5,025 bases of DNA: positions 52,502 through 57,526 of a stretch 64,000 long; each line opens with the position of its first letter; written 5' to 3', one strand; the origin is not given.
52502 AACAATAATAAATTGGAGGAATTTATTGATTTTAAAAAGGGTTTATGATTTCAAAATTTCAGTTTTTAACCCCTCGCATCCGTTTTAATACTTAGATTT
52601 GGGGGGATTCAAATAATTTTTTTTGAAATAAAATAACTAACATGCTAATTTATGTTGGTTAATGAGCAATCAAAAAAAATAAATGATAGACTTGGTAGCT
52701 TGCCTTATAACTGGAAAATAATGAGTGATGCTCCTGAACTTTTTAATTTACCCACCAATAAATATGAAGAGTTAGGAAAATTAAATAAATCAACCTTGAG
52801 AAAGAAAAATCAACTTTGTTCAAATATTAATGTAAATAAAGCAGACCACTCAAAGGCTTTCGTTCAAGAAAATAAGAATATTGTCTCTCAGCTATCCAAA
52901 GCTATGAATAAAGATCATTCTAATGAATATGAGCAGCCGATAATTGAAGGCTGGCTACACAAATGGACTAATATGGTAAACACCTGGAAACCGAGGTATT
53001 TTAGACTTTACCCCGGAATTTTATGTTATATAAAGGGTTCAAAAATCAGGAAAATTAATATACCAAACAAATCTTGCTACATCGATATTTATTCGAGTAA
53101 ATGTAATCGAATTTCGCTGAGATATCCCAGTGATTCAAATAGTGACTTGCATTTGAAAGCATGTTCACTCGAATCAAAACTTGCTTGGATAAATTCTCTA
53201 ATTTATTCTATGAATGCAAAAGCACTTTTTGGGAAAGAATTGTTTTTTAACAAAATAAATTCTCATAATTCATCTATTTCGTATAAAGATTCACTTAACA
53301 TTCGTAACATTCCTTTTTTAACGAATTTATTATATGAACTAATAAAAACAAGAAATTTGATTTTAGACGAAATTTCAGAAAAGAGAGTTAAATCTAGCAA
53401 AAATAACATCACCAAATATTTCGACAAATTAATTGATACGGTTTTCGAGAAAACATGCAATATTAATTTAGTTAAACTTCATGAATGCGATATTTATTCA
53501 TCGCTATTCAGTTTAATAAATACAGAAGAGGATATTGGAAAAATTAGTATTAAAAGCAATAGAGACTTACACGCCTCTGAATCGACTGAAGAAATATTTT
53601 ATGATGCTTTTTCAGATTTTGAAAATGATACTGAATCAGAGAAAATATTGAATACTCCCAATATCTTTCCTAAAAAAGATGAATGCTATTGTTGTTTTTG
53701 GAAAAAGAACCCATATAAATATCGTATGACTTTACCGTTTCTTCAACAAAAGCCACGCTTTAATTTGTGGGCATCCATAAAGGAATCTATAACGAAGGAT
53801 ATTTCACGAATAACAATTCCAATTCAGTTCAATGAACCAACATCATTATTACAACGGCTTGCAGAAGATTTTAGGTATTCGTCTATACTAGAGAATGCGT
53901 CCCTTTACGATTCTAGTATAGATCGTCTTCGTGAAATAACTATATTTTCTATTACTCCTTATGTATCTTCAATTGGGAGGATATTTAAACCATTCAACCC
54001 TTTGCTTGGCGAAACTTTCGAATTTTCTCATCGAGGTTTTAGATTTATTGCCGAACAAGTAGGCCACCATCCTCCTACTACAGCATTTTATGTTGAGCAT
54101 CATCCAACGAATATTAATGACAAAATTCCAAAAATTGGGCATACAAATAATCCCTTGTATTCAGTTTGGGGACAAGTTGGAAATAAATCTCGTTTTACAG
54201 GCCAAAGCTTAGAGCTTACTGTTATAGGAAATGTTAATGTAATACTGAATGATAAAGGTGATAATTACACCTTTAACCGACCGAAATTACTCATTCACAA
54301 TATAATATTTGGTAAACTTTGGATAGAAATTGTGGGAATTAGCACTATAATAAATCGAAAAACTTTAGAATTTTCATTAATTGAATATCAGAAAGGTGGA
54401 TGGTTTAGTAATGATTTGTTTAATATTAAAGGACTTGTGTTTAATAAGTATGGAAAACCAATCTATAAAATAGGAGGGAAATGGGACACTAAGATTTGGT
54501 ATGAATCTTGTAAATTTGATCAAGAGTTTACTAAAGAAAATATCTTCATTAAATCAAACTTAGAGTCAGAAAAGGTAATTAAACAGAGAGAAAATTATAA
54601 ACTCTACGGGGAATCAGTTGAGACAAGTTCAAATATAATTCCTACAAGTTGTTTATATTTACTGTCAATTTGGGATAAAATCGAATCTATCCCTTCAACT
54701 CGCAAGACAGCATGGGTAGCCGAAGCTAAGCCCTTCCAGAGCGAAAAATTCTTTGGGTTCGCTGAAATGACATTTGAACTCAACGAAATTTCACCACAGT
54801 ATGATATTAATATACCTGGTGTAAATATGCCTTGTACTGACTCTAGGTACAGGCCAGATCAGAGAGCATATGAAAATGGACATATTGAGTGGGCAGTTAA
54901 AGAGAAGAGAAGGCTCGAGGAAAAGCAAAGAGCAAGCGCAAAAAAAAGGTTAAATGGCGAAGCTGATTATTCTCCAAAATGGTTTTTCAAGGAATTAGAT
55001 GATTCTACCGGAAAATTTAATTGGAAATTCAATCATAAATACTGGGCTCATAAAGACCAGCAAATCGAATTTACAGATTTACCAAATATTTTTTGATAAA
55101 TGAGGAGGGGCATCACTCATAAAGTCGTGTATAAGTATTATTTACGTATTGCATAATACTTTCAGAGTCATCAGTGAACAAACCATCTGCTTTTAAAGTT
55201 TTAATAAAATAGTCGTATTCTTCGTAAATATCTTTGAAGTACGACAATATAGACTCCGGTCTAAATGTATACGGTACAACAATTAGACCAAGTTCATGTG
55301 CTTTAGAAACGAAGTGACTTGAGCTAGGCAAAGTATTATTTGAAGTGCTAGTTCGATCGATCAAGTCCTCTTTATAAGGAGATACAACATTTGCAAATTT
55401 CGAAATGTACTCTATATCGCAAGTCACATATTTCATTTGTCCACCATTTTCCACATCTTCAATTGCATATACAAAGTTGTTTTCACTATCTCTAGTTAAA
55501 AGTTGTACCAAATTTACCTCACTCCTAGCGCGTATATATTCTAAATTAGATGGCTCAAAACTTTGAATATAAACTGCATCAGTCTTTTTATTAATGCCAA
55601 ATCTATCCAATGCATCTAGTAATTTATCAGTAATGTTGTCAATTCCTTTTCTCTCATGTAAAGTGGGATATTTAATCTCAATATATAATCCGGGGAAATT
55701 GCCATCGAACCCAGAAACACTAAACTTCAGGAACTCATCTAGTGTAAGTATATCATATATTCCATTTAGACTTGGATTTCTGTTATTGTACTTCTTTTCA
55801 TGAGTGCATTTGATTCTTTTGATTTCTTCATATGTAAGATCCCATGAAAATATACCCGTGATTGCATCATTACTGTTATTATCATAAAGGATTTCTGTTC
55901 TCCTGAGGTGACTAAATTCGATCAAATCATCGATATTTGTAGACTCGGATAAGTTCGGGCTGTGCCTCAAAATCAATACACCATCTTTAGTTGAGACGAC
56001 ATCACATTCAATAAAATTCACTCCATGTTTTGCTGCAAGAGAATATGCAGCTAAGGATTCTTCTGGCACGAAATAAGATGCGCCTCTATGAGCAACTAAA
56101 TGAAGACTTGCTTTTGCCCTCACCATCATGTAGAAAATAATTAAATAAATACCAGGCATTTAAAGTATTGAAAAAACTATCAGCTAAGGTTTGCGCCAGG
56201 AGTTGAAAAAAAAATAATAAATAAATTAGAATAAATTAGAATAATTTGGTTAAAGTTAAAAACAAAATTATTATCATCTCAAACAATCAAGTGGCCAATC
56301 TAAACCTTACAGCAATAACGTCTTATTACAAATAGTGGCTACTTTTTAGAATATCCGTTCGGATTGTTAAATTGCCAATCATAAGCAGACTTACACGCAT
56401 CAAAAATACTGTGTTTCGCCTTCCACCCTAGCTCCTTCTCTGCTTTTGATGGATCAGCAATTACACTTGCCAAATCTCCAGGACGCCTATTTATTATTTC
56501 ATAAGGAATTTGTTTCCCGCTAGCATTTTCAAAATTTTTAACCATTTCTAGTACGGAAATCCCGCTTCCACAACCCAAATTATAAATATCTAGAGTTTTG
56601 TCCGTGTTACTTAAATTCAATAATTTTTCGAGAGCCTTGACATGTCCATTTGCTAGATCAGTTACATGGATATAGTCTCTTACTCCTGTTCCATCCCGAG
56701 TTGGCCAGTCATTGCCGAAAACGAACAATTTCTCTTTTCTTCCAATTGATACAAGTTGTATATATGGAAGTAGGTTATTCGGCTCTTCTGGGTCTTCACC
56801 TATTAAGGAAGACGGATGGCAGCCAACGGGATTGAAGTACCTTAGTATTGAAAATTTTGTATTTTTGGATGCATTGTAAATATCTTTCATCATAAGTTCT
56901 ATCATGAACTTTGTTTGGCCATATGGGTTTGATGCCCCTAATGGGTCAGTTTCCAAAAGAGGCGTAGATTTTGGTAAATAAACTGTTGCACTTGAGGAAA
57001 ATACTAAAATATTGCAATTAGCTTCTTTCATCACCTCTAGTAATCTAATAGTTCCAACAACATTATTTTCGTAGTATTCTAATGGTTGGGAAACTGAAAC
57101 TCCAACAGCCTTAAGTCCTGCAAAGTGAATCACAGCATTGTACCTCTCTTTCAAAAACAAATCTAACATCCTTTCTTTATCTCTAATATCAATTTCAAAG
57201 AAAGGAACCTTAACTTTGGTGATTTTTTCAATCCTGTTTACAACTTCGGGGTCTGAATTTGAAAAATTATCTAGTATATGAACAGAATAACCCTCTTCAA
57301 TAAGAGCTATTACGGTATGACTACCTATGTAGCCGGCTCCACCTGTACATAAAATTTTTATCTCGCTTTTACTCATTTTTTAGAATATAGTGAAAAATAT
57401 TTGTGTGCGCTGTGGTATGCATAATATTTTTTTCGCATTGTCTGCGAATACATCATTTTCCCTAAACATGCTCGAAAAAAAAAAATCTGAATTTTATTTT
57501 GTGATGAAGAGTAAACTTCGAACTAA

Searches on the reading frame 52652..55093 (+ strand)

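Call 18: search_protein_families(library=pfam, proteins=[window:52652-55093:+], max_evalue=0.001)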
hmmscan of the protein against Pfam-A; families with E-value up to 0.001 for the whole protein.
window:52652-55093:+ (814 aa): 2 families
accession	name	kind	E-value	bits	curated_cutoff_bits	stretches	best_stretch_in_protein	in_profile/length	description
PF01237.23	Oxysterol_BP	-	1.9e-104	349.9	28.9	1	371-801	1-367/368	Oxysterol-binding protein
PF00169.35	PH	-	9.5e-09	36.2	25.1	1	97-186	2-103/105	PH domain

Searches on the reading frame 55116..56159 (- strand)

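Call 18: search_protein_families(library=pfam, proteins=[window:55116-56159:-], max_evalue=0.001)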
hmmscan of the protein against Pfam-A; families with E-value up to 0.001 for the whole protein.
window:55116-56159:- (348 aa): 1 family
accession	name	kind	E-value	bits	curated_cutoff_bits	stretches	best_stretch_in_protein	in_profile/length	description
PF03009.23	GDPD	-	3e-39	136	23.6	1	24-333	1-243/244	Glycerophosphoryl diester phosphodiesterase family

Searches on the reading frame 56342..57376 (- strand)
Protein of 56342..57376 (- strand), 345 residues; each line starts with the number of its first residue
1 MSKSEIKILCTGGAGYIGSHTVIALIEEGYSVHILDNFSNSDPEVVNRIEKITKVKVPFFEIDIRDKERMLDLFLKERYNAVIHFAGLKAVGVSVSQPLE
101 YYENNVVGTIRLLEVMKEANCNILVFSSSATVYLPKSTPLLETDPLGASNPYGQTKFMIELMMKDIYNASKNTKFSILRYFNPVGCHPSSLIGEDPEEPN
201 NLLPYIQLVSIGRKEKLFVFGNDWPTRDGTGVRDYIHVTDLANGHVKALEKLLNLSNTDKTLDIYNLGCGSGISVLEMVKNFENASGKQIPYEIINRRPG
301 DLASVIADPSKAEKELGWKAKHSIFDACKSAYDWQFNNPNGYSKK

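Call 18: search_protein_families(library=pfam, proteins=[window:56342-57376:-], max_evalue=0.001)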
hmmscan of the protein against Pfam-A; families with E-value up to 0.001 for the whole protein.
window:56342-57376:- (345 aa): 8 families
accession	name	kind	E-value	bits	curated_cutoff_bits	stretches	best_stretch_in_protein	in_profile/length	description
PF16363.11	GDP_Man_Dehyd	-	1.1e-56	193.1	27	1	9-329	1-330/332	GDP-mannose 4,6 dehydratase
PF01370.27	Epimerase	-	9.4e-50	169.7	20.9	1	8-257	1-233/240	NAD dependent epimerase/dehydratase family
PF02719.21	Polysacc_synt_2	-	9.9e-16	58.2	20.2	1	8-187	1-175/293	Polysaccharide biosynthesis protein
PF01073.25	3Beta_HSD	-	1.2e-15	57.7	22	1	10-164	2-158/280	3-beta hydroxysteroid dehydrogenase/isomerase family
PF04321.23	RmlD_sub_bind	-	2.1e-10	40.6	27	1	7-178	2-146/287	RmlD substrate binding domain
PF08659.16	KR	-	1.7e-05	25.3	22.6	1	9-131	4-138/180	KR domain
PF07993.18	NAD_binding_4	-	2.2e-05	24.2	20.1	0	76-179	86-203/258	Male sterility protein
PF00106.31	adh_short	-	2.3e-05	24.4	26.6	1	8-74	3-68/195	short chain dehydrogenase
